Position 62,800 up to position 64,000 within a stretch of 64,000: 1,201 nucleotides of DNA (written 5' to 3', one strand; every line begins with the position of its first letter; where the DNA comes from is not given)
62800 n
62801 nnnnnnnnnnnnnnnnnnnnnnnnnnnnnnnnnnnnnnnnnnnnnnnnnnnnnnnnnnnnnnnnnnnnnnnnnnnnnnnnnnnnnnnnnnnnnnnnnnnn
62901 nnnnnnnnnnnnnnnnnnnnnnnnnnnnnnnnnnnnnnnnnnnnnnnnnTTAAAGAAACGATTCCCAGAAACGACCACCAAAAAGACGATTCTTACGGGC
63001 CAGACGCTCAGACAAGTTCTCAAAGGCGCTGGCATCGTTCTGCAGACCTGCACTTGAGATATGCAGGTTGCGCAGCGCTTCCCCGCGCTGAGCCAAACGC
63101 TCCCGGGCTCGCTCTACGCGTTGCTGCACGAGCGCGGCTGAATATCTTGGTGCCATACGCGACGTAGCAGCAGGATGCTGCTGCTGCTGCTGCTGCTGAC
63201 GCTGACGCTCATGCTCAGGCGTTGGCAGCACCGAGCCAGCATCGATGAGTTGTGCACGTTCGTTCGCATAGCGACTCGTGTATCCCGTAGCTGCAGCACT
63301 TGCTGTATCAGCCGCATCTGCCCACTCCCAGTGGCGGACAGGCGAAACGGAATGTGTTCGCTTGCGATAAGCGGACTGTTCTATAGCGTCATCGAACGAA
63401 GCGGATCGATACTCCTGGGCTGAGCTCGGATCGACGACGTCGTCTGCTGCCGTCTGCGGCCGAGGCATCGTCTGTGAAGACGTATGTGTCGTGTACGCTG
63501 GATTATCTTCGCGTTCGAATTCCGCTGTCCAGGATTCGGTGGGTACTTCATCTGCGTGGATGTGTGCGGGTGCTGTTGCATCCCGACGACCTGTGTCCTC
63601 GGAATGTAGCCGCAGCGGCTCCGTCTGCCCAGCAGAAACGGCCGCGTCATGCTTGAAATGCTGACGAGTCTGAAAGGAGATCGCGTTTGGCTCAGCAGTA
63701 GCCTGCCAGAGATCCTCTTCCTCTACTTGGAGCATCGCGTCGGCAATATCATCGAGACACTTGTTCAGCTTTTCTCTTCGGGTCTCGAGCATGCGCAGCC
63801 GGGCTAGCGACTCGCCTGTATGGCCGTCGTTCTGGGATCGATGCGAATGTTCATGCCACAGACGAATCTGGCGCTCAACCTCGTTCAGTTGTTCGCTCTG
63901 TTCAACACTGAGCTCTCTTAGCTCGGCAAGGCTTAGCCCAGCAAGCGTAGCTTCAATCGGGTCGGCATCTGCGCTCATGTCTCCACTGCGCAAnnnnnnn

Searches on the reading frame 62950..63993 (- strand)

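Call 49: search_protein_families(library=pfam, proteins=[window:62950-63993:-], max_evalue=0.5)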
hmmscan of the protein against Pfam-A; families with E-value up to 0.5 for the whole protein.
window:62950-63993:- (347 aa): 3 families
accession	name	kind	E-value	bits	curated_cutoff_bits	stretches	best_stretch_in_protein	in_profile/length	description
PF00957.27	Synaptobrevin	-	0.0004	20.6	26.4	1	289-334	15-60/89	Synaptobrevin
PF12273.13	RCR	-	0.081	14.1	27.8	1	207-287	22-72/117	Chitin synthesis regulation, resistance to Congo red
PF02580.21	Tyr_Deacylase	-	0.1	13.4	25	1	61-111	46-96/144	D-Tyr-tRNA(Tyr) deacylase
